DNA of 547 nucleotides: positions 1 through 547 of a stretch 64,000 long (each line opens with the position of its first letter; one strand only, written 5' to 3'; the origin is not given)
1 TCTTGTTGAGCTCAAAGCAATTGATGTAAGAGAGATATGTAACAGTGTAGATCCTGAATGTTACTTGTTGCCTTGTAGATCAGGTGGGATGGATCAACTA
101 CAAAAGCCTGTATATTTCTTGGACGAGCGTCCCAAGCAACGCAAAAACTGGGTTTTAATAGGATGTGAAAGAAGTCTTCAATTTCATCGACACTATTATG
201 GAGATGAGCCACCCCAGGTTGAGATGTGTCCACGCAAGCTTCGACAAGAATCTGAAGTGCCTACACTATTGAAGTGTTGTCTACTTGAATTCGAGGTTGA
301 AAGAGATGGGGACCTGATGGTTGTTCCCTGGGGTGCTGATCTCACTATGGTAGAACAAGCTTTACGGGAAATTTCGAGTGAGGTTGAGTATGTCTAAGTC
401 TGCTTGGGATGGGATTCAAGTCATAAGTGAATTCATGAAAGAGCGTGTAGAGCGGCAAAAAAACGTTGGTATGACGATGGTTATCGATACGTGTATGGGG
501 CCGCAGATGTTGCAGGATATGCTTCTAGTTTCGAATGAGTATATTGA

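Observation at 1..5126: Complete bacterial-type coenzyme M biosynthesis gene set on a low-GC island in a high-GC genome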

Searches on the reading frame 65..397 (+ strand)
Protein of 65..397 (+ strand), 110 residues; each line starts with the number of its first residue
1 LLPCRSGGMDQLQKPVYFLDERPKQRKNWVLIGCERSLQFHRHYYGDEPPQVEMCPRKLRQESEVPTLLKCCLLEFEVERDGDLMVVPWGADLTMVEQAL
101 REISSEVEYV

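Call 3: search_protein_families(library=pfam, proteins=[window:65-397:+], max_evalue=0.01)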
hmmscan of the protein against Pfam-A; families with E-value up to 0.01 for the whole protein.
window:65-397:+ (110 aa): 1 family
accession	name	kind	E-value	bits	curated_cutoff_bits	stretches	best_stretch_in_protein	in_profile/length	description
PF24830.1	DUF7714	-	3.4e-35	122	25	1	1-106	175-279/280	Family of unknown function (DUF7714)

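Call 4: search_protein_families(library=ncbifam, proteins=[window:65-397:+], max_evalue=0.01)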
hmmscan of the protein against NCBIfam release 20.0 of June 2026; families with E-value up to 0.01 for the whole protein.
window:65-397:+ (110 aa): 1 family
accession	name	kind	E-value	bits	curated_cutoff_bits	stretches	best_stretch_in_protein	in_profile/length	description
NF052538.2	CoM_XcbA_fam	subfamily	3.6e-57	193.9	150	1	1-107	186-292/293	XcbA family protein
